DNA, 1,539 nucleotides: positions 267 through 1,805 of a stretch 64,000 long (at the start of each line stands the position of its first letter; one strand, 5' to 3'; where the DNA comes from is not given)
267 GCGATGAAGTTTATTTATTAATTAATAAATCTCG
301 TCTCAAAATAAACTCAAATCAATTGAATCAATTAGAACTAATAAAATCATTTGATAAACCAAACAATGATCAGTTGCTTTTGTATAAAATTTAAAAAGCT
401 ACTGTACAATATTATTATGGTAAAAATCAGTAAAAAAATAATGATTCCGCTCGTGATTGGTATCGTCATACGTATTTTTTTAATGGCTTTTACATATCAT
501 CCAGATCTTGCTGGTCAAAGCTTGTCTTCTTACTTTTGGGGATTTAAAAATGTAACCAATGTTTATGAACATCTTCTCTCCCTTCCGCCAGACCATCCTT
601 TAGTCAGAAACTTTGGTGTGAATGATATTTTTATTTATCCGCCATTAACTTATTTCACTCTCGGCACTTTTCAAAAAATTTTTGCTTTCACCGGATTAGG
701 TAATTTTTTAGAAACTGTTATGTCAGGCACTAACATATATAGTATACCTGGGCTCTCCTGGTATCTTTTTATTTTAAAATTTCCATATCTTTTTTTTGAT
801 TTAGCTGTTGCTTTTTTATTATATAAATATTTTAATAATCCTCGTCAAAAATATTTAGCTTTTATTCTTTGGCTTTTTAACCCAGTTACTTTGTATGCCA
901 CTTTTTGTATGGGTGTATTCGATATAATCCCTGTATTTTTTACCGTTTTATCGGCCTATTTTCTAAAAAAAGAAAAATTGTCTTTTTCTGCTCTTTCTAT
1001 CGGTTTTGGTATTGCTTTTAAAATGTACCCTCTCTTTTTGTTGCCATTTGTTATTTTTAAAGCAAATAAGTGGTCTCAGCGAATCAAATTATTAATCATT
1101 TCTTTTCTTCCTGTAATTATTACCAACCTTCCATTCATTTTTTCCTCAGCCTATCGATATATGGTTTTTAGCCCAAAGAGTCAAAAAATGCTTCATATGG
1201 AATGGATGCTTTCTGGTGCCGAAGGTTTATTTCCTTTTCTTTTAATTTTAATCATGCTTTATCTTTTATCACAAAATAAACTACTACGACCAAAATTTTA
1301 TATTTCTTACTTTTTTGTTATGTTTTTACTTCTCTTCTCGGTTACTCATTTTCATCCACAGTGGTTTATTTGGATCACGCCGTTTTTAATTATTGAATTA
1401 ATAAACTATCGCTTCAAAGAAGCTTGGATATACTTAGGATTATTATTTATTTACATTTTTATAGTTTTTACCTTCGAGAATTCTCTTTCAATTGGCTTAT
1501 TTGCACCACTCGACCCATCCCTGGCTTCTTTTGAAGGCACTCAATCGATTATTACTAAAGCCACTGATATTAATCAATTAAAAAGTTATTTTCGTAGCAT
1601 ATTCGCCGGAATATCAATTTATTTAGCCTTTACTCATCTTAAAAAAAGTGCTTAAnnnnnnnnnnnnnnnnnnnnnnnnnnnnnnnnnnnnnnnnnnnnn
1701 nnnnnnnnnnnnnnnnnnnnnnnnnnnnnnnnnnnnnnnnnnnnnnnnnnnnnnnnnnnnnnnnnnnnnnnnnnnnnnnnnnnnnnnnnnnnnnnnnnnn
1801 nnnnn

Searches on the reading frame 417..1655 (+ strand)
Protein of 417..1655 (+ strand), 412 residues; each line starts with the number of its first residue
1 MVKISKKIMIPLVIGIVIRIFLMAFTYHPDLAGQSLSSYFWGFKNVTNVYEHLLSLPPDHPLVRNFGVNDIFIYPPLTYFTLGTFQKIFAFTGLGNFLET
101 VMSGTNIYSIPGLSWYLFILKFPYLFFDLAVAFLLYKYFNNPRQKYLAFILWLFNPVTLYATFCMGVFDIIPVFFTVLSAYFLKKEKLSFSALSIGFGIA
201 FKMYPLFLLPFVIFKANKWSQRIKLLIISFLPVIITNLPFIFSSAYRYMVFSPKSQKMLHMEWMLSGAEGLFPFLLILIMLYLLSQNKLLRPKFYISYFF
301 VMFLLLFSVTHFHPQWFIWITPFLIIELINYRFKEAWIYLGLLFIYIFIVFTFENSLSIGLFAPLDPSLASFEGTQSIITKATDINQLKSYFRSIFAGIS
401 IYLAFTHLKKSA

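Call 6: search_protein_families(library=pfam, proteins=[window:417-1655:+], max_evalue=0.01)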
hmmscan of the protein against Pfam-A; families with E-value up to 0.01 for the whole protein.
window:417-1655:+ (412 aa): 0 families

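Call 36: search_protein_families(library=pfam, proteins=[window:417-1655:+], max_evalue=1)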
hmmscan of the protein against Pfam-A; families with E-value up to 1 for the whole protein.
window:417-1655:+ (412 aa): 1 family
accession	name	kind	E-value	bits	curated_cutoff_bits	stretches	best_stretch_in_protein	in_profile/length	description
PF09594.16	GT87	-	0.012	15.8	25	1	144-236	50-142/237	Glycosyltransferase family 87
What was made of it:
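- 417..1655 (+): GT87-like GT-C (group D), paralogue of 14057-15238. GT87 weak at 15.8 bits (call 36).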
